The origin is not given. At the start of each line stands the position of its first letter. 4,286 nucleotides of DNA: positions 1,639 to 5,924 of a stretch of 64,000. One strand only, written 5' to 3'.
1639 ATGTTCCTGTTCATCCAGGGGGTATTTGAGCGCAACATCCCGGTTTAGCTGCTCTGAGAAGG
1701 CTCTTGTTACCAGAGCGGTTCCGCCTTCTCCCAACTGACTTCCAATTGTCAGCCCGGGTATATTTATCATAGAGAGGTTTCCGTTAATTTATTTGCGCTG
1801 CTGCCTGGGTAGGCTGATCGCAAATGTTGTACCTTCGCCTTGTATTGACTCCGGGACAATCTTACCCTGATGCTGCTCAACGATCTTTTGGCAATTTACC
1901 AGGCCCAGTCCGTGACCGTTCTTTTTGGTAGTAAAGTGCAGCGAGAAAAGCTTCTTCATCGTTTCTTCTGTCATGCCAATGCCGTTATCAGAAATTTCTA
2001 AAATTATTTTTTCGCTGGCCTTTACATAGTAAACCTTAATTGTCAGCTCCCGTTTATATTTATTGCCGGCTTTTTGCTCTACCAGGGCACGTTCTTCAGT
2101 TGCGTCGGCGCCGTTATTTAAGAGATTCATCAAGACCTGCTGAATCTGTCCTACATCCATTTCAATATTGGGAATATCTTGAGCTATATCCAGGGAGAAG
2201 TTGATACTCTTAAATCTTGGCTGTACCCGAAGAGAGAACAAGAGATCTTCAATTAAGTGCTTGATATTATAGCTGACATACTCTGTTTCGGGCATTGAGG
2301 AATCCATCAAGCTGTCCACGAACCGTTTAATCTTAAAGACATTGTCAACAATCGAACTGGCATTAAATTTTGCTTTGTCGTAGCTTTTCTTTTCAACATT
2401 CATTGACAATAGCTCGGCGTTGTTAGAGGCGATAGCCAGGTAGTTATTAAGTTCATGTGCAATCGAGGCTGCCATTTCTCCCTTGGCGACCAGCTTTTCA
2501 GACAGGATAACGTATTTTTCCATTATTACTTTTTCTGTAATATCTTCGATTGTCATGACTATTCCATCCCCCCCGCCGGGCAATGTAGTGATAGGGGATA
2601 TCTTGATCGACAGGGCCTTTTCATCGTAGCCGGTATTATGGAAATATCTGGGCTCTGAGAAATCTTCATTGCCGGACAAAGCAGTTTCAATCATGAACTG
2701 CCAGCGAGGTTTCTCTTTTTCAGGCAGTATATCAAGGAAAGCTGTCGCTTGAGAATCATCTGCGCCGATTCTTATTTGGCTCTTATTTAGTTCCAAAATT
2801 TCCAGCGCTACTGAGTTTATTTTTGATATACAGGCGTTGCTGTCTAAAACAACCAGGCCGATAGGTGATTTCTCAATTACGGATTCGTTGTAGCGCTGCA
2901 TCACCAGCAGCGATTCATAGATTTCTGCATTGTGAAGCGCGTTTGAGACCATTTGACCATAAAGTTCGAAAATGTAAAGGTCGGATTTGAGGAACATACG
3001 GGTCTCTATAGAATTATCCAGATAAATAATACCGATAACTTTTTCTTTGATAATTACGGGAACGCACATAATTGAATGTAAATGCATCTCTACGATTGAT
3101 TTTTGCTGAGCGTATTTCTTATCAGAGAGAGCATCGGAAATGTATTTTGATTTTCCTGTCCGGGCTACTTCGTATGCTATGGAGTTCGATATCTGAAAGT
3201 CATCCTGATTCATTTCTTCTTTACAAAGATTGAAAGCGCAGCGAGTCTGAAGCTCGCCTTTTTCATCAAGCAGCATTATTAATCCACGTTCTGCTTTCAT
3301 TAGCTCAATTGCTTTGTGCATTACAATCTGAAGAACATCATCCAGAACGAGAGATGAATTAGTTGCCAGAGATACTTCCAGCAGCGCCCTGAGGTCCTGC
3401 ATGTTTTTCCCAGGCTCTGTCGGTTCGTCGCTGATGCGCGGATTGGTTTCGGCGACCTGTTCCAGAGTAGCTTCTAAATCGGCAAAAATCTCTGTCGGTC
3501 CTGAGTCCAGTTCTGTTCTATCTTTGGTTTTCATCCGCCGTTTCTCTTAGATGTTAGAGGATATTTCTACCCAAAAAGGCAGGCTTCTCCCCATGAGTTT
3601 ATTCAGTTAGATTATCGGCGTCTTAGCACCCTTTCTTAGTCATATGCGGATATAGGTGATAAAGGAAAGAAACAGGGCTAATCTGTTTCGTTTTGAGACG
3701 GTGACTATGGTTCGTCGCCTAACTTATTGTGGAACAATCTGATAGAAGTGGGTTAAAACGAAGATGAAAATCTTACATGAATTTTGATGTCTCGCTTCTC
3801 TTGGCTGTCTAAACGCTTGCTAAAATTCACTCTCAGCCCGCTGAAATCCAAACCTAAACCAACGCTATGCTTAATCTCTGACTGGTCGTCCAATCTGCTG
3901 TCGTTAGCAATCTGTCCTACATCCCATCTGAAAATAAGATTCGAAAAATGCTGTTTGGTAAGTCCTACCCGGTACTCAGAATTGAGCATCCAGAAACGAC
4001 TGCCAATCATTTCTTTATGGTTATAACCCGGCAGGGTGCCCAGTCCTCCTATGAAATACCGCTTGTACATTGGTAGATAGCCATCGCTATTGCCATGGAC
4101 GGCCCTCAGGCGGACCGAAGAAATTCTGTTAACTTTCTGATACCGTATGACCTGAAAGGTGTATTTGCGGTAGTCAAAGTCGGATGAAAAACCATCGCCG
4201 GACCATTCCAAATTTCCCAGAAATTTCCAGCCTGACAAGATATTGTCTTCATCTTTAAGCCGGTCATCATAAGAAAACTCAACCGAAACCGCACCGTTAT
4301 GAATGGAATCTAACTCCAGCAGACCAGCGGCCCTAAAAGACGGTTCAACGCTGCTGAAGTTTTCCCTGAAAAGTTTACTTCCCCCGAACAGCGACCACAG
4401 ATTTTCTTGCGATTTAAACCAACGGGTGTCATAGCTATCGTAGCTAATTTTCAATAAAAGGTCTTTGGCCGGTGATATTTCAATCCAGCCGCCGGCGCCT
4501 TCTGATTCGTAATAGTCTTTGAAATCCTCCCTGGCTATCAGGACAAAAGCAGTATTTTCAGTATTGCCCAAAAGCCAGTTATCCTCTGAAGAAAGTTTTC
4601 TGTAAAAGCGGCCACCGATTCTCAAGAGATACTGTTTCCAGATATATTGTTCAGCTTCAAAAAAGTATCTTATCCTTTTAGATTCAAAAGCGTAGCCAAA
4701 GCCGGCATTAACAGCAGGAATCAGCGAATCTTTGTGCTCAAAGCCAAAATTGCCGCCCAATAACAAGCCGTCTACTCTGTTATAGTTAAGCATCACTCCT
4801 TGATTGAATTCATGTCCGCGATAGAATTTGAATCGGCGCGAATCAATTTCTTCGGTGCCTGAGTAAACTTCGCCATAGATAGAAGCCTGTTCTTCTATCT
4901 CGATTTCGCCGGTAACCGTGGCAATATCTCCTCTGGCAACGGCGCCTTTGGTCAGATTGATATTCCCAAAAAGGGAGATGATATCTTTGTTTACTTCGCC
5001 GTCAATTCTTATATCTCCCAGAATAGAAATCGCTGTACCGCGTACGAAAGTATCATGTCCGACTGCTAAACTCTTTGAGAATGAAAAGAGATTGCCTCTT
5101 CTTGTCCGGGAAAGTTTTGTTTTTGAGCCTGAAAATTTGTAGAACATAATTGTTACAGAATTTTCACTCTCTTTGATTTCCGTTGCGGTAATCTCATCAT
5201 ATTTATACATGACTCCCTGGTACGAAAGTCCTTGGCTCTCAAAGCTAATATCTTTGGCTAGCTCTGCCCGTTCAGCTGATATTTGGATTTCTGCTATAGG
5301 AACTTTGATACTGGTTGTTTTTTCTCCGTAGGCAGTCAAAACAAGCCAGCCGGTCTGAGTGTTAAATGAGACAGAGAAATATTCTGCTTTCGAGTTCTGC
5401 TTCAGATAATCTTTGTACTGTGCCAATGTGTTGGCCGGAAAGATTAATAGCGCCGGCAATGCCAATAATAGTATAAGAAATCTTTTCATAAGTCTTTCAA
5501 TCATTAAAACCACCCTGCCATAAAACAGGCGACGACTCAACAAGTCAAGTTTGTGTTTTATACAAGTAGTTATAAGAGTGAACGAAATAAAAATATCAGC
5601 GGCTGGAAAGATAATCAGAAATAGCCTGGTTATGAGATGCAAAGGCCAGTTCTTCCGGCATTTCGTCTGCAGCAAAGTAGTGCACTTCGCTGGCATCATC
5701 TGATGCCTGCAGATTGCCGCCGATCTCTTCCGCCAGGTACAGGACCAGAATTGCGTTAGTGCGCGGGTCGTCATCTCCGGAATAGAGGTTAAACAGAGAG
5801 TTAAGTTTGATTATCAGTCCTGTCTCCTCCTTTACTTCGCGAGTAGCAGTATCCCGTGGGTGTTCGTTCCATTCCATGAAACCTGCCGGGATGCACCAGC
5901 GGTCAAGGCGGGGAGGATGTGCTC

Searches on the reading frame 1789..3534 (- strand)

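Call 13: search_protein_families(library=pfam, proteins=[window:1789-3534:-], max_evalue=0.01)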
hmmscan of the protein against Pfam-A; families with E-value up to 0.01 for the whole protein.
window:1789-3534:- (581 aa): 10 families
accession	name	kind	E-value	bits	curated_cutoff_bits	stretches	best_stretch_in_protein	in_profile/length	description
PF02518.31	HATPase_c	-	1.1e-22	81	26.4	1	460-578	2-110/111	Histidine kinase-, DNA gyrase B-, and HSP90-like ATPase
PF01590.32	GAF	-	7.6e-14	52.8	22.4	1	64-200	2-133/133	GAF domain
PF13185.12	GAF_2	-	1.2e-13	51.8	28.6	1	64-201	4-136/136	GAF domain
PF13492.12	GAF_3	-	8.5e-10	39.6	27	1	64-202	2-129/129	GAF domain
PF12860.13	PAS_7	-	1.5e-05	25.5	27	1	224-336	5-111/115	PAS fold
PF13596.12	PAS_10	-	1.7e-05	25.8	22.1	1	220-333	5-106/106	PAS domain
PF00512.31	HisKA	-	2.4e-05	24.7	26.9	1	350-417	1-65/66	His Kinase A (phospho-acceptor) domain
PF14501.12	HATPase_c_5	-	2.5e-05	24.6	22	1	464-571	6-95/102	GHKL domain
PF13589.12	HATPase_c_3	-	0.00011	22.7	25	1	465-539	4-63/137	Histidine kinase-, DNA gyrase B-, and HSP90-like ATPase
PF08448.16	PAS_4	-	0.0002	22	23.1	1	221-335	2-108/110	PAS fold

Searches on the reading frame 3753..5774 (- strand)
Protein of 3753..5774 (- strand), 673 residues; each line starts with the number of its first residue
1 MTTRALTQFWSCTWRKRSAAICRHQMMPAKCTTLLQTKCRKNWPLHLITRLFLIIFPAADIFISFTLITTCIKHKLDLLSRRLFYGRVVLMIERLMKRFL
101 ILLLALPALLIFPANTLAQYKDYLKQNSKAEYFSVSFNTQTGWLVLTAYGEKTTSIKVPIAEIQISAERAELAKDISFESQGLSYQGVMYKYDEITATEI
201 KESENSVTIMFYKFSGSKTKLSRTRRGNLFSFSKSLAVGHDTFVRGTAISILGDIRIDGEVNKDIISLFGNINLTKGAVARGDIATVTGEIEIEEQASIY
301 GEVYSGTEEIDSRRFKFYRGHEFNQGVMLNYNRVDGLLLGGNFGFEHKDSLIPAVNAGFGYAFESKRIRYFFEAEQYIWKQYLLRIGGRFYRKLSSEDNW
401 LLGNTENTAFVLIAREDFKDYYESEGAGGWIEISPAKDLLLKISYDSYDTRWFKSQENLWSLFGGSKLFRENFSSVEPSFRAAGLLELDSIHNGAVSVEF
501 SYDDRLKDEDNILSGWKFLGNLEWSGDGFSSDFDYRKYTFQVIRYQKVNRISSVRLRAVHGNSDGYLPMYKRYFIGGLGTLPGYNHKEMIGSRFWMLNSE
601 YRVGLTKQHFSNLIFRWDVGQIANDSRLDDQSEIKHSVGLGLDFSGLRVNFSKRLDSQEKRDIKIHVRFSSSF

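Call 13: search_protein_families(library=pfam, proteins=[window:3753-5774:-], max_evalue=0.01)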
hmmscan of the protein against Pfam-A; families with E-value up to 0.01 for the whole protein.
window:3753-5774:- (673 aa): 2 families
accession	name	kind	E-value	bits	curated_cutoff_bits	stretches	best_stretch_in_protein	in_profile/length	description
PF01103.29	Omp85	-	1.6e-09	38.1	24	1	493-670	114-320/325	Omp85 superfamily domain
PF04519.19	Bactofilin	-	0.001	19.7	27.9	1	226-303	26-97/98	Polymer-forming cytoskeletal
